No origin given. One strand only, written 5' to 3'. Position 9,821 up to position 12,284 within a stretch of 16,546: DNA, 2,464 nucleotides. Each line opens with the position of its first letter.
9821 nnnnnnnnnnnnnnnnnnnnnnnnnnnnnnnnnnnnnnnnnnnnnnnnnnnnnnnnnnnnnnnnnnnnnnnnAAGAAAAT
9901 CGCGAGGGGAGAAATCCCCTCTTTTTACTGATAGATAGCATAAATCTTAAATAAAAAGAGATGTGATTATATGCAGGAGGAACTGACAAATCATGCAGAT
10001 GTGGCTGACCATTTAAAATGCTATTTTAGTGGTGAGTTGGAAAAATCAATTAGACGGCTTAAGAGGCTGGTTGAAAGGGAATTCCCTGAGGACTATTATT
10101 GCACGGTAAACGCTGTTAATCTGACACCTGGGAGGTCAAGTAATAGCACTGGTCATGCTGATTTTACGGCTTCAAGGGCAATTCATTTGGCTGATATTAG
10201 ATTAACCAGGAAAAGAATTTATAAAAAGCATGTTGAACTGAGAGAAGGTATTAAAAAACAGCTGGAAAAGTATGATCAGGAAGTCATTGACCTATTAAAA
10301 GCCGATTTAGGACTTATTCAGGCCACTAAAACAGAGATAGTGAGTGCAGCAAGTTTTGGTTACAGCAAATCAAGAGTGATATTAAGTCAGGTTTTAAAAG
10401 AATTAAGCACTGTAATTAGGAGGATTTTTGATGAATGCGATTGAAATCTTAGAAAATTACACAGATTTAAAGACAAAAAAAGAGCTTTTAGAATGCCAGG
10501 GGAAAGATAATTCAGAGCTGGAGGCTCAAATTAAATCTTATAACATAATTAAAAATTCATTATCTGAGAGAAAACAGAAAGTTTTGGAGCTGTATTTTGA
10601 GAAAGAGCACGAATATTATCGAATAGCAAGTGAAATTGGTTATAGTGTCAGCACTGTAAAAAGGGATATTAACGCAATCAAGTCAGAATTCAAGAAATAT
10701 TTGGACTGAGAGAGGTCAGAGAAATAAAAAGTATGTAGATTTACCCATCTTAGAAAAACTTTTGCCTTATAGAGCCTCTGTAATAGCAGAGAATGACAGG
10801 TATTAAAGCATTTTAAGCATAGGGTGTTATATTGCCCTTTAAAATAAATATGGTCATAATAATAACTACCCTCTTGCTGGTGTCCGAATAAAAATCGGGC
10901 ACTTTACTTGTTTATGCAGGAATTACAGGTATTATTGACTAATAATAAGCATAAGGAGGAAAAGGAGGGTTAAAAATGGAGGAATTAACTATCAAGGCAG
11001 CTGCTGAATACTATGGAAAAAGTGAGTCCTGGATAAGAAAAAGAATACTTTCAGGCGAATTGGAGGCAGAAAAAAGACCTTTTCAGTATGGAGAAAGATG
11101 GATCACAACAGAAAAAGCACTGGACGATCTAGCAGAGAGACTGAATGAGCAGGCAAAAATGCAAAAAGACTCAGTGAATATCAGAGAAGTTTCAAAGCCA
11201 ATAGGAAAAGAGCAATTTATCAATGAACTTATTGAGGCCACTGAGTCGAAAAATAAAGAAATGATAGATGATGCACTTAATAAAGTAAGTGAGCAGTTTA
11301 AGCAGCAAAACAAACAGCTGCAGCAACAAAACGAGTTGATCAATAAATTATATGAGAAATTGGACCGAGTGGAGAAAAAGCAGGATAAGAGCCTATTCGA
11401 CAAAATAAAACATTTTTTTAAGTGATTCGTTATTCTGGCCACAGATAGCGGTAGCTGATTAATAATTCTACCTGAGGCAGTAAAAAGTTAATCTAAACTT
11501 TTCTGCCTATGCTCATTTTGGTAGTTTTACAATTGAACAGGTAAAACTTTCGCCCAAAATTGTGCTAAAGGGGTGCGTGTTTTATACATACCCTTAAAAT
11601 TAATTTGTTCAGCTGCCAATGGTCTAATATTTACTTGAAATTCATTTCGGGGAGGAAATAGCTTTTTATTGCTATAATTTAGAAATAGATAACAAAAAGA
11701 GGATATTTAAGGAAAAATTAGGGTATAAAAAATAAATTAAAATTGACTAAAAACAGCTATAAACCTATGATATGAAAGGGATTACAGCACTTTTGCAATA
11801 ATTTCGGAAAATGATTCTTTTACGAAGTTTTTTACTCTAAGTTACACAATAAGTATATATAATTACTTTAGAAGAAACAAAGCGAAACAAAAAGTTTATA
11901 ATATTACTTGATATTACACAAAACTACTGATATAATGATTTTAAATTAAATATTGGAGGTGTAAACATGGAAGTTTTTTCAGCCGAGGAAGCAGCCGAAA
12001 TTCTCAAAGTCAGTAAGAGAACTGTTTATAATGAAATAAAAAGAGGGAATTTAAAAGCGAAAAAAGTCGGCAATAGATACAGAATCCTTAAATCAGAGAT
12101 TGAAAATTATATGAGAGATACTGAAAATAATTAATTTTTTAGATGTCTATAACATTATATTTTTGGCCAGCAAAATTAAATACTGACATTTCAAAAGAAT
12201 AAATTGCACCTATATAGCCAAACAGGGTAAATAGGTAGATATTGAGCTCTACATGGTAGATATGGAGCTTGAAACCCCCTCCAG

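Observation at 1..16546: Complete circular phage-derived replicon of about 16.4 kb with no capsid, packaging, lysis or integration genes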

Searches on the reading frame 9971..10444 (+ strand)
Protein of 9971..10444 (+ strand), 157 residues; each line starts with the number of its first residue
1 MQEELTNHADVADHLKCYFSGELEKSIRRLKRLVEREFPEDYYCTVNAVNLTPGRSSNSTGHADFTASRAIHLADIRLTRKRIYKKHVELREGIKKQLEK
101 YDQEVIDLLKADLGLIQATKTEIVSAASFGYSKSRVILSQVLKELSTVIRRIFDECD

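Call 5: search_protein_families(library=pfam, max_evalue=0.01, proteins=[window:9971-10444:+])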
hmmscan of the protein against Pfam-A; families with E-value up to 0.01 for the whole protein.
window:9971-10444:+ (157 aa): 0 families

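Call 7: search_protein_families(library=phrogs, max_evalue=0.01, proteins=[window:9971-10444:+])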
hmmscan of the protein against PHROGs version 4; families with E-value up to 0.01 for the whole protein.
window:9971-10444:+ (157 aa): 0 families

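Call 65: search_protein_families(library=padloc, max_evalue=0.01, proteins=[window:9971-10444:+])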
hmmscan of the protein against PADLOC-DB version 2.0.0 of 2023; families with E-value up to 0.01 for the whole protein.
window:9971-10444:+ (157 aa): 0 families

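Call 66: search_protein_families(library=ncbifam, max_evalue=0.01, proteins=[window:9971-10444:+])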
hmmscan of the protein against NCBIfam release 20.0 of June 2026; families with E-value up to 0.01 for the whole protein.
window:9971-10444:+ (157 aa): 0 families

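Call 92: find_homologous_proteins(query=window:9971-10444:+, max_evalue=0.001)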
Query window:9971-10444:+ (157 aa): 4 proteins with E <= 0.001 among 74 candidates.
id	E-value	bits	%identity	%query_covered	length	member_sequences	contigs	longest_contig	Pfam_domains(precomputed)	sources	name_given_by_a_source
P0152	6.4e-96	336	100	100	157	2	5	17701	-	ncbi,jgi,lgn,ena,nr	ncbi:MAG: hypothetical protein BHK79_07870 [Halanaerobium sp. MDAL1]|jgi:hypothetical protein|nr:MAG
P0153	1.3e-81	290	84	100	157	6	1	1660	-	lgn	-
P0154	1.4e-72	260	75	100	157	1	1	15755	-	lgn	-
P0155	5.6e-36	142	47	91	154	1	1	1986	-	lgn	-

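Call 100: predict_structure(alignment_id=A6)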
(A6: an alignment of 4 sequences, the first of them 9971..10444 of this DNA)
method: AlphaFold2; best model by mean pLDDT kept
length: 157 residues; sequences in the alignment: 4
mean_pLDDT: 74.5   pTM: 0.66
mean pLDDT of the five models: 74.5, 73.5, 62.4, 52.1, 35.6
residues with pLDDT >= 90: 27; 70-90: 83; 50-70: 18; < 50: 29
segments of 3 or more residues with pLDDT < 50: 1-7, 44-62, 155-157
pLDDT, mean of each block of 10 residues (from residue 1): 47 87 91 80 48 44 60 79 90 93 88 80 72 81 86 61
secondary structure, 60 per line:
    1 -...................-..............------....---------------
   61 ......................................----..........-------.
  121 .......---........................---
elements in order: H2-20 H22-35 H42-45 H61-98 H103-112 H120-127 H131-154

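Call 102: search_protein_representatives(alignment_id=A6)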
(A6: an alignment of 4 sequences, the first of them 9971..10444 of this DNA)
Query: 4 sequences, 157 profile positions. Proteins with E-value up to 0.001 (for the whole library): 48; up to 1e-10: 29; up to 1e-30: 3. The best 48 are listed.
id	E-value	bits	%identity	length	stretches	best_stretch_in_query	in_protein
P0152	7.5e-88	308.3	-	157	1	1-157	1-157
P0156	9.8e-53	194.2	-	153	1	5-156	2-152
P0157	6.5e-34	133.1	-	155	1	8-150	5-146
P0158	5.6e-22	94.3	-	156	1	11-149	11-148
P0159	4.6e-21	91.3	-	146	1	12-145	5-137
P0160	4.8e-21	91.3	-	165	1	5-146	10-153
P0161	4.2e-20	88.2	-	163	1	12-156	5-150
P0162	9.5e-20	87.0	-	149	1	12-151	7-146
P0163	4.2e-19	85.0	-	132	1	8-116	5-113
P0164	1.1e-18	83.6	-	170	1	6-143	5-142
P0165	9.7e-18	80.5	-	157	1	12-152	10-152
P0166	2.2e-17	79.4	-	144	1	17-151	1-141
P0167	2.6e-16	75.9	-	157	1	12-138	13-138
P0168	3.4e-16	75.5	-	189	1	10-151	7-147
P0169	4.2e-16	75.2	-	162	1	11-147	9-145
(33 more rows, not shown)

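Call 104: search_protein_families(library=pfam, alignment_id=A7, max_evalue=0.01)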
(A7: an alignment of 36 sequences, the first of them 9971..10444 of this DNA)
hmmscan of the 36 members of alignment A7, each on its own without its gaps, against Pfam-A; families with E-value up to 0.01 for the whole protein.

A. member 1, window:9971-10444:+ (157 aa): 0 families

B. families by the number of members that match (of 36 scanned): 4 families
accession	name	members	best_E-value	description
PF01547.30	SBP_bac_1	1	0.0018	Bacterial extracellular solute-binding protein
PF04280.21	Tim44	1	0.0031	Tim44-like domain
PF03127.19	GAT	1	0.0064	GAT domain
PF05823.17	Gp-FAR-1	1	0.0065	Nematode fatty acid retinoid binding protein (Gp-FAR-1)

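Call 105: fold_search(model_id=the predicted structure, library=pdb)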
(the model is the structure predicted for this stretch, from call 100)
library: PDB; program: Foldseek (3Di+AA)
matches with E <= 10: 118; with E <= 0.001: 0
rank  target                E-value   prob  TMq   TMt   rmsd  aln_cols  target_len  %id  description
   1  8hkc_E                1.3e+00  0.35  0.31  0.20  19.6       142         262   12  Cryo-EM structure of E. coli RNAP sigma32 complex (released 2023-05-31)
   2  7dr6_C                1.3e+00  0.08  0.18  0.14  27.9       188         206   13  PA28alpha-beta in complex with immunoproteasome (released 2021-01-20)
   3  3hse_B                1.5e+00  0.35  0.24  0.29  11.3       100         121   13  Crystal structure of Staphylococcus aureus protein SarZ in reduced form (released 2009-07-07)
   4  1l9u_H                1.7e+00  0.20  0.30  0.16  24.2       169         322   15  THERMUS AQUATICUS RNA POLYMERASE HOLOENZYME AT 4 A RESOLUTION (released 2002-05-22)
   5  9s9k_A                1.9e+00  0.23  0.34  0.31  17.5       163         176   18  S. islandicus CdvB (semi open) (released 2026-01-28)
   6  6onu_F                2.1e+00  0.77  0.29  0.58   3.1        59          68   17  Complex structure of WhiB1 and region 4 of SigA in P21 space group. (released 2019-11-27)
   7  6ono_B                2.1e+00  0.77  0.29  0.57   3.2        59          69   17  Complex structure of WhiB1 and region 4 of SigA in C2221 space group (released 2019-11-27)
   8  6sz9_D                2.2e+00  0.08  0.24  0.17  13.5       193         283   11  Type IV Coupling Complex (T4CC) from L. pneumophila. (released 2020-05-13)
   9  2h27_D                2.5e+00  0.84  0.35  0.71   2.6        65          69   12  Crystal Structure of Escherichia coli SigmaE Region 4 Bound to its-35 Element DNA (released 2006-08-22)
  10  9s98_B                2.5e+00  0.08  0.21  0.18  14.0       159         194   13  CdvB2 filament - high twist, class A (released 2026-01-28)
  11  4g6d_A                3.1e+00  0.60  0.28  0.58   3.2        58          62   19  G1 ORF67 / Staphyloccus aureus sigmaA domain 4 complex (released 2013-01-23)
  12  9e87_F                3.1e+00  0.15  0.31  0.18  18.6       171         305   15  De Novo Mycobacterium tuberculosis transcription initiation pre-RPO promoter complex with open Beta' clamp (RNA Polyme (released 2025-10-01)
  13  5c21_B                3.1e+00  0.09  0.24  0.17  25.4       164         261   13  Crystal structure of native HlyD from E. coli (released 2016-02-17)
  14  1ku7_A                3.2e+00  0.63  0.33  0.63   3.3        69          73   25  Crystal Structure of Thermus aquatics RNA Polymerase SigmaA Subunit Region 4 Bound to-35 Element DNA (released 2002-03-29)
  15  5cm3_A                3.2e+00  0.23  0.24  0.33   4.2        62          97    8  Crystal Structure of KorA, a plasmid-encoded, global transcription regulator (released 2016-04-06)
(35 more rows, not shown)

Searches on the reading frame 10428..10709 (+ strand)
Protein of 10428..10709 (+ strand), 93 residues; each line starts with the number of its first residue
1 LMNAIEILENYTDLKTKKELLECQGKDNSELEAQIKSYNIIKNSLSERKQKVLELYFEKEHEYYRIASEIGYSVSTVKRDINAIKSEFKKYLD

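Call 5: search_protein_families(library=pfam, max_evalue=0.01, proteins=[window:10428-10709:+])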
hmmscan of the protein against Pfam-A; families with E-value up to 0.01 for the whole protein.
window:10428-10709:+ (93 aa): 5 families
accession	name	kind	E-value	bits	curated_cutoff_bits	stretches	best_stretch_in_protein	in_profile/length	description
PF04545.22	Sigma70_r4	-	2.8e-06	27.2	24.1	1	44-79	4-39/50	Sigma-70, region 4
PF08281.18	Sigma70_r4_2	-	4.7e-06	26.6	25.7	1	43-81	9-47/54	Sigma-70, region 4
PF08280.17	HTH_Mga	-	0.0022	18.4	23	1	47-92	5-51/59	M protein trans-acting positive regulator (MGA) HTH domain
PF08279.18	HTH_11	-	0.003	17.8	25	1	48-87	1-42/55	HTH domain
PF01371.25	Trp_repressor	-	0.0047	17.4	27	1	44-91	34-80/88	Trp repressor protein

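Call 7: search_protein_families(library=phrogs, max_evalue=0.01, proteins=[window:10428-10709:+])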
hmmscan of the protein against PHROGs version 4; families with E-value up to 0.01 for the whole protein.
window:10428-10709:+ (93 aa): 10 families
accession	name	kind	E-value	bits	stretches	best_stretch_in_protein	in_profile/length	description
phrog_1740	-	transcription regulation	2.5e-07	30.6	1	26-92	150-216/567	RNA polymerase sigma factor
phrog_36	-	transcription regulation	1.3e-05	25.9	1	14-92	112-187/220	transcriptional regulator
phrog_1558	-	unknown function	0.00017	22.5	1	34-87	105-163/178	-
phrog_2198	-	transcription regulation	0.00039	21.6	1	28-92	65-129/133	Alt-like transcription activator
phrog_2538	-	head and packaging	0.00089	20.4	1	45-92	3-52/129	terminase small subunit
phrog_13787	-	unknown function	0.00094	20.4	1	43-93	120-169/172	-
phrog_645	-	DNA, RNA and nucleotide metabolism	0.0017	19.5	1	44-84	22-62/196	Rnase E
phrog_11138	-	unknown function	0.0044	18.3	1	32-93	82-140/142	-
phrog_32438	-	unknown function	0.0049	17.9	1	4-49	75-120/149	-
phrog_7344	-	head and packaging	0.0093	17.2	0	42-91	10-57/161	terminase small subunit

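Call 66: search_protein_families(library=ncbifam, max_evalue=0.01, proteins=[window:10428-10709:+])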
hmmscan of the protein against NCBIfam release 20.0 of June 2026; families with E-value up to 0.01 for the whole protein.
window:10428-10709:+ (93 aa): 9 families
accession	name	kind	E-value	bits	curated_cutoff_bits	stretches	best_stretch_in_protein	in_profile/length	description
TIGR02937.1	sigma70-ECF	superfamily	2e-07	30.8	42.9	1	18-92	89-165/165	sigma-70 family RNA polymerase sigma factor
TIGR02985.1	Sig70_bacteroi1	subfamily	1.7e-06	28.3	126.4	1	22-89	93-159/162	RNA polymerase sigma-70 factor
NF048019.1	IS256_Zn_var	equivalog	0.0013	18.1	150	1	46-89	35-78/304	IS256 family transposase, variant Zn-binding type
TIGR02980.1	SigBFG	subfamily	0.0014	18.4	234.35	1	17-89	149-223/227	SigB/SigF/SigG family RNA polymerase sigma factor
TIGR02999.1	Sig-70_X6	subfamily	0.0017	18.3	126.15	1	43-92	133-182/183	ECF-type sigma factor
TIGR01884.1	cas_HTH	subfamily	0.0017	17.8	60.2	1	29-86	124-182/202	CRISPR-associated CARF protein Csa3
NF005644.0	PRK07408.1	subfamily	0.0025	17.5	261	1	30-90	192-251/258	RNA polymerase sigma factor SigF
TIGR01321.1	TrpR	equivalog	0.0026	18.2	67.25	0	44-92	40-90/94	trp operon repressor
TIGR02989.1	Sig-70_gvs1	subfamily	0.0047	16.9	124.55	1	43-87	109-153/158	RNA polymerase sigma-70 factor, Rhodopirellula/Verrucomicrobium family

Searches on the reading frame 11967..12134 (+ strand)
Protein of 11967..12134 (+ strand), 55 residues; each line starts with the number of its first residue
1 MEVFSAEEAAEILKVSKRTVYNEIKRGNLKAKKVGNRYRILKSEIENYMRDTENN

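Call 5: search_protein_families(library=pfam, max_evalue=0.01, proteins=[window:11967-12134:+])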
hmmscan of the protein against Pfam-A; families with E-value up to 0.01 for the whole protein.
window:11967-12134:+ (55 aa): 9 families
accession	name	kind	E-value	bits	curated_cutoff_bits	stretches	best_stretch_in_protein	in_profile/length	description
PF12728.13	HTH_17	-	2e-16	60.4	27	1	4-50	2-48/51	Helix-turn-helix domain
PF01710.22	HTH_Tnp_IS630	-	1.3e-05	25.7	21.3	1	5-55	20-68/119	Transposase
PF13384.12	HTH_23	-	0.00016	21.8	24.6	1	4-26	18-40/50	Homeodomain-like domain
PF08279.18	HTH_11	-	0.00039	20.7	25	1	4-26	16-38/55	HTH domain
PF08281.18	Sigma70_r4_2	-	0.00064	19.8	25.7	1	4-27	27-50/54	Sigma-70, region 4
PF22233.2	PhyR_sigma-like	-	0.00092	19.4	27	1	1-21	17-37/50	Response regulator PhyR, sigma-like domain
PF13309.12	HTH_22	-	0.0012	19.2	29.6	1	5-24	43-62/63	HTH domain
PF13518.12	HTH_28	-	0.0081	16.7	25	0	5-26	14-35/52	Helix-turn-helix domain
PF04297.20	UPF0122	-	0.0085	16.8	22.7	1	4-42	34-72/101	Putative helix-turn-helix protein, YlxM / p13 like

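Call 7: search_protein_families(library=phrogs, max_evalue=0.01, proteins=[window:11967-12134:+])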
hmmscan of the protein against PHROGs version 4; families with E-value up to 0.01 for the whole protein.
window:11967-12134:+ (55 aa): 20 families
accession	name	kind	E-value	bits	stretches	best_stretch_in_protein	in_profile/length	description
phrog_2907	-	integration and excision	3.4e-11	44.6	1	2-54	5-62/117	excisionase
phrog_66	-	integration and excision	6.1e-11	43.6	1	2-51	92-142/412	excisionase and transcriptional regulator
phrog_15534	-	DNA, RNA and nucleotide metabolism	5e-08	34.4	1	3-52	43-91/93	HTH DNA binding protein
phrog_6401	-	DNA, RNA and nucleotide metabolism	2.7e-07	31.3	1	7-52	13-59/64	DNA binding protein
phrog_1840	-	integration and excision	1.7e-06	29.4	1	1-49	4-53/90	excisionase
phrog_10045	-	DNA, RNA and nucleotide metabolism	5.4e-06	27.2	1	3-50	20-68/74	HTH DNA binding protein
phrog_7506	-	integration and excision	8.5e-06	27.1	1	5-44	17-56/78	recombination directionality factor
phrog_668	-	DNA, RNA and nucleotide metabolism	9.9e-06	26.3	1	4-54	64-115/181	HTH DNA binding protein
phrog_7735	-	integration and excision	4.4e-05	24.8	1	3-53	5-54/99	excisionase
phrog_4691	-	integration and excision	5.7e-05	24.1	1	2-53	17-69/78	excisionase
phrog_7338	-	unknown function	0.00027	22.2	1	2-52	29-80/87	-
phrog_1877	-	DNA, RNA and nucleotide metabolism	0.00037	21.4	1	3-51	60-108/129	DNA binding protein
phrog_2655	-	integration and excision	0.0008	20.1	1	1-50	112-165/181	excisionase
phrog_2474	-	transcription regulation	0.00092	20.1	1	4-39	49-84/118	MerR-like transcriptional regulator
phrog_1190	-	transcription regulation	0.00097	19.9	1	2-33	126-157/167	RNA polymerase sigma factor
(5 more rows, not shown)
